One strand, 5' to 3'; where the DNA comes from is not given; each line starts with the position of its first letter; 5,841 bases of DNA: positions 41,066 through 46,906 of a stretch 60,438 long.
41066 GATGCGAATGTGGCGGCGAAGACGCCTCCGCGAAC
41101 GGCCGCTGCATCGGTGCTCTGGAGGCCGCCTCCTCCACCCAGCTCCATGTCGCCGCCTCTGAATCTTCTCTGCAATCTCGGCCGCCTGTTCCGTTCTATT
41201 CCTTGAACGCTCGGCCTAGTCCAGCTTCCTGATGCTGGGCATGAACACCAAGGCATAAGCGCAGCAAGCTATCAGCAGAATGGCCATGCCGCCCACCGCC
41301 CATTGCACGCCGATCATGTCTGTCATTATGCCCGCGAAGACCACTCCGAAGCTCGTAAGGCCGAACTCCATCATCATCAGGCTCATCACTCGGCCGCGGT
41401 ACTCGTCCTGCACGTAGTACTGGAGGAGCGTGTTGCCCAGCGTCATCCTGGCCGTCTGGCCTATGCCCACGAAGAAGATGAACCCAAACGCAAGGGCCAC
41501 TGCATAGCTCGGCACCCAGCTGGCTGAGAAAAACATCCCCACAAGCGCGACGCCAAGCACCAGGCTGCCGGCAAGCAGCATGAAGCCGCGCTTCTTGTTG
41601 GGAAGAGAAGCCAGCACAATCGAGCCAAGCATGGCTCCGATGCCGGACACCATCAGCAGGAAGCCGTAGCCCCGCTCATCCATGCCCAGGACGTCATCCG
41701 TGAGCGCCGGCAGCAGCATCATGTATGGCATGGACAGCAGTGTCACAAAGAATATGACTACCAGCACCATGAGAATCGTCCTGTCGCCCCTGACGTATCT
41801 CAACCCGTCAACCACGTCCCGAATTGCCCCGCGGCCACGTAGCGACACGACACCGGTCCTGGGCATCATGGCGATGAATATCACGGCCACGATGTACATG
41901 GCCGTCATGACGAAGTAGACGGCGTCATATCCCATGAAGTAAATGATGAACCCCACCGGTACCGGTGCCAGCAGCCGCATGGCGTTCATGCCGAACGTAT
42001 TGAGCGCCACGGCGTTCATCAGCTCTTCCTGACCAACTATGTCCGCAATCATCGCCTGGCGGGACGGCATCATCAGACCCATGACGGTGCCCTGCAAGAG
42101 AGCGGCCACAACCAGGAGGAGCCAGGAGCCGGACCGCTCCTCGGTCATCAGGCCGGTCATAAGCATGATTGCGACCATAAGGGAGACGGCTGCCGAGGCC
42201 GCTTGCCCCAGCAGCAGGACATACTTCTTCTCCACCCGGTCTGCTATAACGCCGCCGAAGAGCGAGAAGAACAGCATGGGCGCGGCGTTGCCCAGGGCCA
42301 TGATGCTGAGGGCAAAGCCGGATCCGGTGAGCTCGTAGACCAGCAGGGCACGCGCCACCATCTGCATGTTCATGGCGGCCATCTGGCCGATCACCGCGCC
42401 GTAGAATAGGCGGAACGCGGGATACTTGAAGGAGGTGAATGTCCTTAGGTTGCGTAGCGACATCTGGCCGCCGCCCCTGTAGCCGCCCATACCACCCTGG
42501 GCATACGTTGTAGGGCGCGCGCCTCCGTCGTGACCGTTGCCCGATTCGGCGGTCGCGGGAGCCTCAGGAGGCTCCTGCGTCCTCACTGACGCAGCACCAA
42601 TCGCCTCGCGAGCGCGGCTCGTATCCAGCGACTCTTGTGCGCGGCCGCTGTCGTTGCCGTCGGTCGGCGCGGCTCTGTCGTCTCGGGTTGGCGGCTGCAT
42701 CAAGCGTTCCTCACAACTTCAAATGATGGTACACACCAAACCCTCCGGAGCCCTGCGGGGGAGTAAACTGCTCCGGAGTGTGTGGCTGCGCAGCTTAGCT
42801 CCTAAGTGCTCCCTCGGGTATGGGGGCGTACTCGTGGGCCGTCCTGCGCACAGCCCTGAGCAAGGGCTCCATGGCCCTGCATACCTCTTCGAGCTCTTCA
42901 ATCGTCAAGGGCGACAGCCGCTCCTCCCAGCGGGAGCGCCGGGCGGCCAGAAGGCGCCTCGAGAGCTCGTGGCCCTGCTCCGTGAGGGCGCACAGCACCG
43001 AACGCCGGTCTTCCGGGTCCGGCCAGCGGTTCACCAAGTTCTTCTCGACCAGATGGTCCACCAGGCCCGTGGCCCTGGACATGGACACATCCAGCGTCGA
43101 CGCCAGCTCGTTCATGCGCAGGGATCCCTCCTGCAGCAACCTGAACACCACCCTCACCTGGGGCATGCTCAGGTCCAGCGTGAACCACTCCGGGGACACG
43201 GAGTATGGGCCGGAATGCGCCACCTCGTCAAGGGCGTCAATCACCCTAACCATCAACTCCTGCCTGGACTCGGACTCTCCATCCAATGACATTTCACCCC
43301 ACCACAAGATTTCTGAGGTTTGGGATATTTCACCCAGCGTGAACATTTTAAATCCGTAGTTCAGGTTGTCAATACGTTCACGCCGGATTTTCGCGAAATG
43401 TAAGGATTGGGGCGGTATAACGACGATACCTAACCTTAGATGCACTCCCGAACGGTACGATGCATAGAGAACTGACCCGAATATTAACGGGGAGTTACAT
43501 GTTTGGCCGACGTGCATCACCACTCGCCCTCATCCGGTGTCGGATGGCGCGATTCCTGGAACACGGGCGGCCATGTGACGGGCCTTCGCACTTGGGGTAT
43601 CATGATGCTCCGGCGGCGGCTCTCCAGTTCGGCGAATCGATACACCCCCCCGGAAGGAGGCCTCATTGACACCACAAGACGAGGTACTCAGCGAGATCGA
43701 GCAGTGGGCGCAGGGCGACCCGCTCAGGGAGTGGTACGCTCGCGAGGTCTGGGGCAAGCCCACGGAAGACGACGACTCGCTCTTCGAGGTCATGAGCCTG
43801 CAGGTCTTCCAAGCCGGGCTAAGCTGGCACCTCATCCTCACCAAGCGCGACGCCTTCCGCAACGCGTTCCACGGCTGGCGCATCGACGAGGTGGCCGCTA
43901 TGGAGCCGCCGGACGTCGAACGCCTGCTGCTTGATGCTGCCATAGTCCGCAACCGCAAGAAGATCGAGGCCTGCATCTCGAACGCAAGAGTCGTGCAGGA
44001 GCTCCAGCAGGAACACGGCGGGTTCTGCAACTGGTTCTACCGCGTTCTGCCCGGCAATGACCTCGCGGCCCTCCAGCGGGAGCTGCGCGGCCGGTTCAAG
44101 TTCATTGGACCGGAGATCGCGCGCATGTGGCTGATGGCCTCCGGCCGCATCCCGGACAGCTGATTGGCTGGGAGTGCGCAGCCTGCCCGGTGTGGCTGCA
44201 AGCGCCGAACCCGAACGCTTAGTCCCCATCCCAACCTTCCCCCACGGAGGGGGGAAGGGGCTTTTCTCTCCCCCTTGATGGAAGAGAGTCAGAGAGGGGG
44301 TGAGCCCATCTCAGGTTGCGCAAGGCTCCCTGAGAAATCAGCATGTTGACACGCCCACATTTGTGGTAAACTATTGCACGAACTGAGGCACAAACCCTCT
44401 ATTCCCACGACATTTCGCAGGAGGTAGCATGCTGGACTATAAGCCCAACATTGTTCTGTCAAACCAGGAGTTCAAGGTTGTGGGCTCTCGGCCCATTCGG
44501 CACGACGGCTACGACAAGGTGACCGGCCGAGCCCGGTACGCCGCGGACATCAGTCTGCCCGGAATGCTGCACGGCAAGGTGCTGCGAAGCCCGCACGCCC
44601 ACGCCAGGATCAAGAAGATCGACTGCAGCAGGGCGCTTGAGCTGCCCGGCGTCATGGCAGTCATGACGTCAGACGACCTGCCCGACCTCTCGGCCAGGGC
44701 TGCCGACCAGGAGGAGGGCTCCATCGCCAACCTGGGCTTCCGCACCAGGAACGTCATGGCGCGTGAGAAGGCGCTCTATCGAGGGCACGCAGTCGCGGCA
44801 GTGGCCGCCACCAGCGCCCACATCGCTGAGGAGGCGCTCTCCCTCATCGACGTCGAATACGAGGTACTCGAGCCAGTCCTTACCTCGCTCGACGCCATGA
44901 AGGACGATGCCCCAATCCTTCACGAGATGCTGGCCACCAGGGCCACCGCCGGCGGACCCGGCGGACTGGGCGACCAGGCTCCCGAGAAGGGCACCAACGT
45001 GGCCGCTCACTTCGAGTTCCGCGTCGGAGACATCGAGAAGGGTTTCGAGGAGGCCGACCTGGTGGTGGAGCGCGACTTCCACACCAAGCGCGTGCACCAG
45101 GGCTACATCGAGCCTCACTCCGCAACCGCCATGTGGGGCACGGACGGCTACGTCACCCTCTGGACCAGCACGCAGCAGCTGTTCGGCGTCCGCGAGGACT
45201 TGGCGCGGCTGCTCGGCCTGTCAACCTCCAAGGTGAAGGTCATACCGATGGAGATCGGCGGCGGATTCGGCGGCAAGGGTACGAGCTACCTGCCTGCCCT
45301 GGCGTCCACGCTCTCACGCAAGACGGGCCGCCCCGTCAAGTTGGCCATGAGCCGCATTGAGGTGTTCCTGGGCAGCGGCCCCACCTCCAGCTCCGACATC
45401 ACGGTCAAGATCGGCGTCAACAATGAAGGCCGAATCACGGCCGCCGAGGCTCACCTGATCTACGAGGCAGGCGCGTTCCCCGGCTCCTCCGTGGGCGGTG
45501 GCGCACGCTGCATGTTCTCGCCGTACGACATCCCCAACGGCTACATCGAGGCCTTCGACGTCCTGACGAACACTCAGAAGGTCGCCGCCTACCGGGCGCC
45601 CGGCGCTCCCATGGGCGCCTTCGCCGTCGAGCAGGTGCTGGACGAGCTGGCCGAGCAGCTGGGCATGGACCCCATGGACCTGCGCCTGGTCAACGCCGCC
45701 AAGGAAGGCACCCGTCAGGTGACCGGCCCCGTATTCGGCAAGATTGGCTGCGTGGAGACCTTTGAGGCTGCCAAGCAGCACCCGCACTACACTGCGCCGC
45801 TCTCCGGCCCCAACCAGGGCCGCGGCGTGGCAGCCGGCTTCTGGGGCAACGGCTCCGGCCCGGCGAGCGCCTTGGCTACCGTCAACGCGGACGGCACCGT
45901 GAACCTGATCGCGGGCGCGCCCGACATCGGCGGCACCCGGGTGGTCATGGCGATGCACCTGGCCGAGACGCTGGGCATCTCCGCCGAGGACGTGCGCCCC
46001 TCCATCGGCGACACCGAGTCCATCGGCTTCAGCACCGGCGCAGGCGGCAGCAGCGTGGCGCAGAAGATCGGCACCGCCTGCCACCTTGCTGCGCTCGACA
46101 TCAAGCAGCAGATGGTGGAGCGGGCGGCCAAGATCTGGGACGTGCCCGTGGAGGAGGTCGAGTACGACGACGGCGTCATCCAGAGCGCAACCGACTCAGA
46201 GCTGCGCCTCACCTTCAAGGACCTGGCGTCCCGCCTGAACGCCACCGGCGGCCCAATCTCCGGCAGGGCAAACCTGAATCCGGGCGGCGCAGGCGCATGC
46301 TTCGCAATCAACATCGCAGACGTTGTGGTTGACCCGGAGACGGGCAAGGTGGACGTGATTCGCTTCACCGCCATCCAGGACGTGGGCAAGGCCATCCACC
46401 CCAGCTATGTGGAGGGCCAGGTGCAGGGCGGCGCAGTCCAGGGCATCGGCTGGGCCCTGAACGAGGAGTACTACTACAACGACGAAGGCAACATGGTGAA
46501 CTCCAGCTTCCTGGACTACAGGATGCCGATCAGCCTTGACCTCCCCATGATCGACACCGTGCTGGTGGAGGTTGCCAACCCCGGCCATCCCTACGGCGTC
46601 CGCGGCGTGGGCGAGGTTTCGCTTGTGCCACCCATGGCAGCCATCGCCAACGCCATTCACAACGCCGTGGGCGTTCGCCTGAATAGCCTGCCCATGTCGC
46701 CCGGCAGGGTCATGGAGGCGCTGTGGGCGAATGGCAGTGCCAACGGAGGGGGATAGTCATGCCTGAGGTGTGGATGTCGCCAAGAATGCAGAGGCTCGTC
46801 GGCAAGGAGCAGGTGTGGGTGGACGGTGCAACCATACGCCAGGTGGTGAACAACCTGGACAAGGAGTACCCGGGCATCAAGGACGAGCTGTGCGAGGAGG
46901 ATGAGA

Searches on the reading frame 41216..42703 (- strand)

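Call 13: search_protein_families(library=pfam, proteins=[window:41216-42703:-], max_evalue=0.001)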
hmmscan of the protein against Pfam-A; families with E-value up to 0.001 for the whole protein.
window:41216-42703:- (495 aa): 3 families
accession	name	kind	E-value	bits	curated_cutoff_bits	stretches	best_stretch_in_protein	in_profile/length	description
PF07690.21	MFS_1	-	7.1e-39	134.1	33.4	2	104-449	5-341/347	Major Facilitator Superfamily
PF05977.19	MFS_3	-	1.1e-36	126.8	27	1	88-485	3-391/524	Transmembrane secretion effector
PF13347.12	MFS_2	-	0.00026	20.1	27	0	92-230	221-350/427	MFS/sugar transport protein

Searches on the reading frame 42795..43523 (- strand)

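Call 13: search_protein_families(library=pfam, proteins=[window:42795-43523:-], max_evalue=0.001)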
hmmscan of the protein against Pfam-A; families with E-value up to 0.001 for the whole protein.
window:42795-43523:- (242 aa): 5 families
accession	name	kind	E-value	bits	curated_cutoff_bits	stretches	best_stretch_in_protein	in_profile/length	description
PF01047.28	MarR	-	3.6e-14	52.8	24.6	1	118-176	1-59/59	MarR family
PF12802.13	MarR_2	-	4.1e-09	36.9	27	1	117-175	2-61/61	MarR family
PF22381.2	Staph_reg_Sar_Rot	-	3.8e-05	24.1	27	1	116-189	10-83/85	Transcriptional regulator SarA/Rot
PF13463.12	HTH_27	-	7.7e-05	23.3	22.2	1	124-184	7-68/68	Winged helix DNA-binding domain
PF01978.25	TrmB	-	0.00017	21.8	25.6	1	116-167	4-55/68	Sugar-specific transcriptional regulator TrmB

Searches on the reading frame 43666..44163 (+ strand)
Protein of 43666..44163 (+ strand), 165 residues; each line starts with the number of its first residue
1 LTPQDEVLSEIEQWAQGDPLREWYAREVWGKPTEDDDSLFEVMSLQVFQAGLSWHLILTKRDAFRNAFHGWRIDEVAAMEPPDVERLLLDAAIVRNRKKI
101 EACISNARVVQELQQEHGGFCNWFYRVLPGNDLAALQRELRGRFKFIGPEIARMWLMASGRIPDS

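Call 13: search_protein_families(library=pfam, proteins=[window:43666-44163:+], max_evalue=0.001)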
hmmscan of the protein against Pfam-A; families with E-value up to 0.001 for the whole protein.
window:43666-44163:+ (165 aa): 1 family
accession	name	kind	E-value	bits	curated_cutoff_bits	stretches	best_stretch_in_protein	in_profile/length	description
PF03352.18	Adenine_glyco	-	7.1e-39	133.9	25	1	14-132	1-119/177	Methyladenine glycosylase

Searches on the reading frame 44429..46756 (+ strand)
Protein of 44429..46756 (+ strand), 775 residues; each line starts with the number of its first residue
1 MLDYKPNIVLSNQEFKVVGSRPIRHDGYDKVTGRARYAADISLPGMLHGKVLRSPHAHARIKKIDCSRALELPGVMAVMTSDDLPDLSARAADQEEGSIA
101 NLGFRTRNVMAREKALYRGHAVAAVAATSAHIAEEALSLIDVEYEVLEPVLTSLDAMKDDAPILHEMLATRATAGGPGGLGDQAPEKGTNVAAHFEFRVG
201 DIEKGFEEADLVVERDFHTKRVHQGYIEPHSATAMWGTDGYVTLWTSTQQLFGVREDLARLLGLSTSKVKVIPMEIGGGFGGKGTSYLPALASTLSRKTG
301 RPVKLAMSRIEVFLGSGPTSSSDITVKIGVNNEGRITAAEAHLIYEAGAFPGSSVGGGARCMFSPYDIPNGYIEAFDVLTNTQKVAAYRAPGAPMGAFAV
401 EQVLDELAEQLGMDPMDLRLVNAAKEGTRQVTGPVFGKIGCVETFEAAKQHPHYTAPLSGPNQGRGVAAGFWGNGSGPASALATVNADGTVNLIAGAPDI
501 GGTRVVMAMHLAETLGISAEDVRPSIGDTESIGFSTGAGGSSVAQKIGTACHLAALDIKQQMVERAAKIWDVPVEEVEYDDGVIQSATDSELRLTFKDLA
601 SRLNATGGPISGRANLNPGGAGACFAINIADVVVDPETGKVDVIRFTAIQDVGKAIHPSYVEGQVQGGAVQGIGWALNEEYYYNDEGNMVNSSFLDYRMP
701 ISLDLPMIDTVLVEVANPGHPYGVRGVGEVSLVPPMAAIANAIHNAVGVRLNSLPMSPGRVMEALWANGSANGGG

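Call 13: search_protein_families(library=pfam, proteins=[window:44429-46756:+], max_evalue=0.001)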
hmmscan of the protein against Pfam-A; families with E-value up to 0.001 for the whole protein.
window:44429-46756:+ (775 aa): 3 families
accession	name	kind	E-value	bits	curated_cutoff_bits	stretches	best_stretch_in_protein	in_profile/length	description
PF02738.23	MoCoBD_1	-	2.3e-68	230.3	27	1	186-423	4-244/244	Molybdopterin cofactor-binding domain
PF20256.3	MoCoBD_2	-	5.7e-61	206.9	27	1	462-706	24-283/283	Molybdopterin cofactor-binding domain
PF01315.27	Ald_Xan_dh_C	-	1.6e-31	109.3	31.3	1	32-147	1-109/110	Aldehyde oxidase and xanthine dehydrogenase, a/b hammerhead domain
